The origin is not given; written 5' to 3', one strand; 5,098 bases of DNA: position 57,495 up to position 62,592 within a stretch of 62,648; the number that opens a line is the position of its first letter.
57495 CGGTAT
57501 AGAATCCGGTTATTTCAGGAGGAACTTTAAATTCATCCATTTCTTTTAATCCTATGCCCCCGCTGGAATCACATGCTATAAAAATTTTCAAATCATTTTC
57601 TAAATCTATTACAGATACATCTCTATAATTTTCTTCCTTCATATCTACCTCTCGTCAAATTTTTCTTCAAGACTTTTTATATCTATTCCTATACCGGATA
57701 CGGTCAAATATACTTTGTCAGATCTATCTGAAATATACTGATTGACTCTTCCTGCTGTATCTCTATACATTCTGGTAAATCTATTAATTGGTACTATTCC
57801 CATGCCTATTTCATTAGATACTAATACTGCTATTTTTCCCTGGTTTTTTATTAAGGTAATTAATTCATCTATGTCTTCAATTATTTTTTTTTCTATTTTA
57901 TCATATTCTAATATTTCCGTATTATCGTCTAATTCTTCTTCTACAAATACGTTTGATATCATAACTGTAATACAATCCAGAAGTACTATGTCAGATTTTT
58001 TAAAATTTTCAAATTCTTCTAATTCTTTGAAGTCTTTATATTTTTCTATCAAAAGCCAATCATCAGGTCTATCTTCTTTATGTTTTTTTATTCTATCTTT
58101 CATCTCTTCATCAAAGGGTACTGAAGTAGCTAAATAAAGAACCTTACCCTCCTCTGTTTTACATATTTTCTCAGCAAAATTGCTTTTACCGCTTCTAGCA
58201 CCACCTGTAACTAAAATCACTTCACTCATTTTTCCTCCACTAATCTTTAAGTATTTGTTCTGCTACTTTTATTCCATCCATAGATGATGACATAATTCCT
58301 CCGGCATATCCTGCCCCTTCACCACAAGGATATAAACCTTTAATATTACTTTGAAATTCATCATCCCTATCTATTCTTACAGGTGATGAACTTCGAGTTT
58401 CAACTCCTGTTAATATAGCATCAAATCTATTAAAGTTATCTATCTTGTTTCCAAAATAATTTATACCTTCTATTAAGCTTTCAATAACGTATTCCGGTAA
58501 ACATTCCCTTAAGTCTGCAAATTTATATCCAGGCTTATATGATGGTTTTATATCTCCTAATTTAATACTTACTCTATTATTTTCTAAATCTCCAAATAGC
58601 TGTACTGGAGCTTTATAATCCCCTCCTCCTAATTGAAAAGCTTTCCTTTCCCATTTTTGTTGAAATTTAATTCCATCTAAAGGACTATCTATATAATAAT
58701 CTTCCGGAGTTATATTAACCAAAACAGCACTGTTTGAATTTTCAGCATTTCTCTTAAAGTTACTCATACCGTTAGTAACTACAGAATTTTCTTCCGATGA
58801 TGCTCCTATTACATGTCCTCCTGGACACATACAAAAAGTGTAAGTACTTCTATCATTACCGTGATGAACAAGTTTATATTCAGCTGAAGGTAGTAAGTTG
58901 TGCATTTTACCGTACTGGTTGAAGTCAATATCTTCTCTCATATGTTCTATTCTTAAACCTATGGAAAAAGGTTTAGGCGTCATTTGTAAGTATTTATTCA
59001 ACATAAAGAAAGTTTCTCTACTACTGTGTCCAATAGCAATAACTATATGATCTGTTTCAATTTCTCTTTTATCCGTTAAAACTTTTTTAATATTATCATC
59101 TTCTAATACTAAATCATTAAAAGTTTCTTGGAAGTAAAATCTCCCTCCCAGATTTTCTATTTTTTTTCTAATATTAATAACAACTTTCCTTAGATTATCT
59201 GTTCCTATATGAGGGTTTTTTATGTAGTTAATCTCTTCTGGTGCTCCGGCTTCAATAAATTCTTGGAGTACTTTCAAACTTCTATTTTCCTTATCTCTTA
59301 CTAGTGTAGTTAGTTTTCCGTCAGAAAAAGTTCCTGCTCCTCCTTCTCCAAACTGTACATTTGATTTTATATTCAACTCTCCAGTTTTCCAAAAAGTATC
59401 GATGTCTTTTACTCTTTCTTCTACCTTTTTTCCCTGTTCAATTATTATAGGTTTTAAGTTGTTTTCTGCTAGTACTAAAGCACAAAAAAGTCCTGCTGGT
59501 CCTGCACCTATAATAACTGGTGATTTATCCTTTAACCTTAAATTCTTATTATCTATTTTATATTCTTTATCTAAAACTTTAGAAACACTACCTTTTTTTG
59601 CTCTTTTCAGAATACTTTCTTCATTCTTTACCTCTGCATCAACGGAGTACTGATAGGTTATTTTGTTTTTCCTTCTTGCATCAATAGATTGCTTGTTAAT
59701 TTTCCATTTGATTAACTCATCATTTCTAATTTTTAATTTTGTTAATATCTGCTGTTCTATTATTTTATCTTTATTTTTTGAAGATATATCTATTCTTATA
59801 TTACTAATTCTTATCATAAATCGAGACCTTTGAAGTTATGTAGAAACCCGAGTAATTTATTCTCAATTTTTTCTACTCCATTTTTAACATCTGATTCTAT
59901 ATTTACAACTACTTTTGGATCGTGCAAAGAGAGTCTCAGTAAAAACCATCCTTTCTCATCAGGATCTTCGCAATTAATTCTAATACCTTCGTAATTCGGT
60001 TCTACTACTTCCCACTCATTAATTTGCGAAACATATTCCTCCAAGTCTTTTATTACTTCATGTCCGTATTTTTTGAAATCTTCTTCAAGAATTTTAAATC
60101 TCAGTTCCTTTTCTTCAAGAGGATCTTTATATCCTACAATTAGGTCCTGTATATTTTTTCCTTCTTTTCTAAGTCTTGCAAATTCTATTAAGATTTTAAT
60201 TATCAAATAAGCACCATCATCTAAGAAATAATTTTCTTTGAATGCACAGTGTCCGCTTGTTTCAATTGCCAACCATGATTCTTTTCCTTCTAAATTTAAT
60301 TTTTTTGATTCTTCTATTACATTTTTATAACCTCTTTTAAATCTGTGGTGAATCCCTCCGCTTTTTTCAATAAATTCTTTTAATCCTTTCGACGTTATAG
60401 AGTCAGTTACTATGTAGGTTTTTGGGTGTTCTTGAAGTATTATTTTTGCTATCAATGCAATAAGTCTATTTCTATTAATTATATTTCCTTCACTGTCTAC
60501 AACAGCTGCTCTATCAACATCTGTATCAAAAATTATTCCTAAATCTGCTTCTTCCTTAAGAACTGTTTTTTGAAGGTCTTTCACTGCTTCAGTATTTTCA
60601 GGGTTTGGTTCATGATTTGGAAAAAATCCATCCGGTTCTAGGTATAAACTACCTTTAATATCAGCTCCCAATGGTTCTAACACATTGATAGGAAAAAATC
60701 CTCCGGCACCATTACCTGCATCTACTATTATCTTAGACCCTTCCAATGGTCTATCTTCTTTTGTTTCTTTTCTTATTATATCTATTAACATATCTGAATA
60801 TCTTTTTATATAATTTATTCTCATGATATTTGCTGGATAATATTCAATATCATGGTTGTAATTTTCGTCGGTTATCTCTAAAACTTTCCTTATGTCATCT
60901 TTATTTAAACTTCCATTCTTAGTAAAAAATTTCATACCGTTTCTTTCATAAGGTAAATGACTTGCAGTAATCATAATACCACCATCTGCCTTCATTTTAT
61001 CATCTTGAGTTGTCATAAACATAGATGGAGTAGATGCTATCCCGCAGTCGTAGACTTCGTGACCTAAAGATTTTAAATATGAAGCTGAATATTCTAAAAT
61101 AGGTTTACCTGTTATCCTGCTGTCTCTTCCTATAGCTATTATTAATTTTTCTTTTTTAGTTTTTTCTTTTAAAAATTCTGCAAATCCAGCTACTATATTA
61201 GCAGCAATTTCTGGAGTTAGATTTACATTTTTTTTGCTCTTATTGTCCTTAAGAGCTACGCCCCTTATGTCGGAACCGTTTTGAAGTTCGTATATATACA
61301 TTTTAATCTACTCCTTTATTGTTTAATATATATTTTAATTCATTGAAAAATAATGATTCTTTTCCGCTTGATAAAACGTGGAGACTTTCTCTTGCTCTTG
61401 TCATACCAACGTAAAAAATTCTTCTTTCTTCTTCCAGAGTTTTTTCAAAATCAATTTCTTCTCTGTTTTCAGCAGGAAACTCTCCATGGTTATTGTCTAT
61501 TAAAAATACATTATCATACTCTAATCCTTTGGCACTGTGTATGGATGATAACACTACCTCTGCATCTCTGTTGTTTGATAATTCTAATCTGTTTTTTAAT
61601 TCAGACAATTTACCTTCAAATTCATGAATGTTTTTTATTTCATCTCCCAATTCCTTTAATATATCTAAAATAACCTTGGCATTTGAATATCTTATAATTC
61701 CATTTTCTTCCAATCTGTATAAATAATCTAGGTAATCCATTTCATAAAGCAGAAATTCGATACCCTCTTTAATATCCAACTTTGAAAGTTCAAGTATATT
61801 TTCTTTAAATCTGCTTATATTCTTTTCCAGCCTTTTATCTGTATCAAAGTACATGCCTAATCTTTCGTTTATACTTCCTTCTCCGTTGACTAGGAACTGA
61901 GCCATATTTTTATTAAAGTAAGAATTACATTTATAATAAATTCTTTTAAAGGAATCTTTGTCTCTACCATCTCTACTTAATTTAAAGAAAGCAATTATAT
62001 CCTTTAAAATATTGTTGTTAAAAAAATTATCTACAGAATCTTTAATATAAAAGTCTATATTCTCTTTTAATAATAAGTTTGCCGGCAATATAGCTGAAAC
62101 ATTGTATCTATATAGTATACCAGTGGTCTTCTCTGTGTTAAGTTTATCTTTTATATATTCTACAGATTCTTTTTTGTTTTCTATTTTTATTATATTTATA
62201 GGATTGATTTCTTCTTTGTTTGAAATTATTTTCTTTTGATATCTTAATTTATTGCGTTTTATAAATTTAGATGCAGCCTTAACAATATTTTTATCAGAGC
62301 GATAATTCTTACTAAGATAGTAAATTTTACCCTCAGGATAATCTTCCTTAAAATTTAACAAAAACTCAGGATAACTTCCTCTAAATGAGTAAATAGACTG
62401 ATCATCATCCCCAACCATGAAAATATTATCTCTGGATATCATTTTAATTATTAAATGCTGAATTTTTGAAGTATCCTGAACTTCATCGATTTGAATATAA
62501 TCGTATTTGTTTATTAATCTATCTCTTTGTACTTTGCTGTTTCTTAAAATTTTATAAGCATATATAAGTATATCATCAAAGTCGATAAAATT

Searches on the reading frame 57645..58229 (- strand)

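Call 5: search_protein_families(library=pfam, proteins=[window:57645-58229:-], max_evalue=0.001)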
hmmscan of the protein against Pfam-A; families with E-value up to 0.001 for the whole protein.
window:57645-58229:- (194 aa): 1 family
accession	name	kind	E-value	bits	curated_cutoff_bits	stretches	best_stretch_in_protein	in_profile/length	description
PF02283.22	CobU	-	1.7e-56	190.8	27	1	5-183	1-167/168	Cobinamide kinase / cobinamide phosphate guanyltransferase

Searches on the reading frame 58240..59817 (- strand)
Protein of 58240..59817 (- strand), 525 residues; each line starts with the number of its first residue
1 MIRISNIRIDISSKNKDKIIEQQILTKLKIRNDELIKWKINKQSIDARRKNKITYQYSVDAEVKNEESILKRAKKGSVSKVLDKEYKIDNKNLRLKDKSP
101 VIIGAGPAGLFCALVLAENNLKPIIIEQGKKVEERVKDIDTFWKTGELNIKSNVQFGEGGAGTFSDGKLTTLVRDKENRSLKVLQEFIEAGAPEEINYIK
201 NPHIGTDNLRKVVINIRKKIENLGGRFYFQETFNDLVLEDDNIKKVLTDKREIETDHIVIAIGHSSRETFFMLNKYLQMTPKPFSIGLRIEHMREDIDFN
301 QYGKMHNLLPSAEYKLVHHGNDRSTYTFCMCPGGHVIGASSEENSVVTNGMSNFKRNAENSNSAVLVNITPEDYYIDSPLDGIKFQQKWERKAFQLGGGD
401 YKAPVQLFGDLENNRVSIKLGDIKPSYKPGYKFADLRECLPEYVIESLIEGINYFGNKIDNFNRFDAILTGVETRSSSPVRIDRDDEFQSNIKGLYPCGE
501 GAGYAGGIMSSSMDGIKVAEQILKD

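Call 18: search_protein_families(library=ncbifam, proteins=[window:58240-59817:-], max_evalue=0.001)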
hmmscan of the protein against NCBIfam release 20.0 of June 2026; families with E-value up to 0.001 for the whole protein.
window:58240-59817:- (525 aa): 18 families
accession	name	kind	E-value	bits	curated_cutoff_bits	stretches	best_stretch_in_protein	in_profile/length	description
TIGR00275.1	TIGR00275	subfamily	2e-09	36.8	183.8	1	101-136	2-37/401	aminoacetone oxidase family FAD-binding enzyme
TIGR03143.1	AhpF_homolog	hypoth_equivalog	1.8e-06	26.8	687.65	0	201-271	51-119/555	putative alkyl hydroperoxide reductase F subunit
TIGR04018.1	Bthiol_YpdA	hypoth_equivalog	2.2e-06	26.7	339.9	1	101-133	3-35/316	YpdA family putative bacillithiol disulfide reductase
TIGR01292.1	TRX_reduct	equivalog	2.2e-06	26.7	343.45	0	101-131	4-34/300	thioredoxin-disulfide reductase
NF001933.0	PRK00711.1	subfamily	4.7e-06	25.9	383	1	206-291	197-283/429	D-amino acid dehydrogenase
NF005560.0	PRK07233.1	equivalog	5.1e-06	25.6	252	0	101-131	4-34/435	hypothetical protein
NF003585.0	PRK05249.1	equivalog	3.8e-05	22.5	465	0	101-132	10-41/464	Si-specific NAD(P)(+) transhydrogenase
TIGR00292.1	TIGR00292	equivalog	6.6e-05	22.3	148.3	1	98-128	22-52/254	sulfide-dependent adenosine diphosphate thiazole synthase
NF009408.0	PRK12769.1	equivalog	0.00014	20.1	1003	1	80-127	310-357/659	formate-dependent uric acid utilization protein AegA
NF002481.1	PRK01747.1-2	equivalog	0.00021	20.2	600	0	90-133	230-274/611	bifunctional tRNA (5-methylaminomethyl-2-thiouridine)(34)-methyltransferase MnmC2/FAD-dependent 5-carboxymethylaminomethyl-2-thiouridine(34)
NF005546.0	PRK07208.1-2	equivalog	0.00026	19.7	418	0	97-132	4-40/527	hypothetical protein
NF041087.1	bile_acid_BaiCD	equivalog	0.0003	19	825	0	96-132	379-415/642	bile acid Fe-S flavoenzyme BaiCD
TIGR03467.1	HpnE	equivalog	0.00046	19.6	283.05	0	101-132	2-33/430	hydroxysqualene dehydroxylase HpnE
NF005547.0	PRK07208.1-3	equivalog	0.00058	18.7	380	1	96-132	3-39/465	hypothetical protein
NF006002.0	PRK08132.1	subfamily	0.00058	18.3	416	1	94-134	22-62/552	FAD-dependent oxidoreductase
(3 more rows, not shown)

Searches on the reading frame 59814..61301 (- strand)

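Call 18: search_protein_families(library=ncbifam, proteins=[window:59814-61301:-], max_evalue=0.001)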
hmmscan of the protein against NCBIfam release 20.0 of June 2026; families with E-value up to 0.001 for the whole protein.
window:59814-61301:- (495 aa): 7 families
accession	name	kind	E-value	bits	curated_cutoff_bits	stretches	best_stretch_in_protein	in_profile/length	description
TIGR03990.1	Arch_GlmM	equivalog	5.9e-75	252.8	439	1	11-483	8-440/444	phosphoglucosamine mutase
NF046027.1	PhglucPhmanMutPgmG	equivalog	8.4e-59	199.4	600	1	27-484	22-447/460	phosphoglucomutase/phosphomannomutase PgmG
NF007088.0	PRK09542.1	equivalog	3.9e-54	184.4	618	1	26-486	23-452/456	phosphomannomutase/phosphoglucomutase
TIGR01455.1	glmM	equivalog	2.9e-47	161.4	447.55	1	25-389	11-362/442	phosphoglucosamine mutase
NF011943.0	PRK15414.1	subfamily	3.2e-34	118.7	801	1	20-392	12-374/456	phosphomannomutase CpsG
NF005737.0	PRK07564.1-1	equivalog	5.7e-07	28.5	378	1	83-281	84-299/543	alpha-D-glucose phosphate-specific phosphoglucomutase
TIGR01132.1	pgm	equivalog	0.00078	18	778.05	0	101-143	135-176/546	phosphoglucomutase (alpha-D-glucose-1,6-bisphosphate-dependent)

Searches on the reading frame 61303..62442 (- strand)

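Call 18: search_protein_families(library=ncbifam, proteins=[window:61303-62442:-], max_evalue=0.001)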
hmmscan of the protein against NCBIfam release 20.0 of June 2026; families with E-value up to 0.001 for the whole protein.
window:61303-62442:- (379 aa): 14 families
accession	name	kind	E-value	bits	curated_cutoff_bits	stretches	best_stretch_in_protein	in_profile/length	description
TIGR01073.1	pcrA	equivalog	1.3e-48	166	911.2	1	5-367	237-618/725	DNA helicase PcrA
TIGR01074.1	rep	equivalog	2.7e-47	161.4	951.45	1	4-359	233-612/668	DNA helicase Rep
NF008743.0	PRK11773.1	equivalog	5.1e-40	137.5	965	2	4-169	240-411/720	DNA helicase II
TIGR01075.1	uvrD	equivalog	9.6e-36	123.3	1144.45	2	5-168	236-405/715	DNA helicase II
NF008172.0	PRK10919.1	equivalog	2e-32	112.2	1168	1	4-356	234-609/673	DNA helicase Rep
NF008276.0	PRK11054.1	equivalog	4.1e-23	81.8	543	2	5-114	460-570/684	DNA helicase IV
TIGR00609.1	recB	equivalog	1.6e-15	56.4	696.05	2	6-66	402-460/1175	exodeoxyribonuclease V subunit beta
TIGR02785.1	addA_Gpos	equivalog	1.6e-13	49.5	707.65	1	4-59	418-478/1234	helicase-exonuclease AddAB subunit AddA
NF010485.0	PRK13909.1-2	equivalog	2e-13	49.5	650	1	6-317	369-632/909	RecB-like helicase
NF010487.0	PRK13909.1-4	equivalog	1e-11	43.9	759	1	7-154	366-524/924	RecB-like helicase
TIGR02784.1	addA_alphas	equivalog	7.1e-11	41.2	860.75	1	6-31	430-455/1138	double-strand break repair helicase AddA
NF041464.1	HelD_BACSU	equivalog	2.8e-10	38.7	419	1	293-369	710-774/779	RNA polymerase recycling motor HelD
NF008128.0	PRK10876.1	equivalog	0.00041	18.1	1697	0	6-65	408-465/1181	exodeoxyribonuclease V subunit beta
TIGR01447.1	recD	equivalog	0.00055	18.6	310.15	0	300-361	530-577/597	exodeoxyribonuclease V subunit alpha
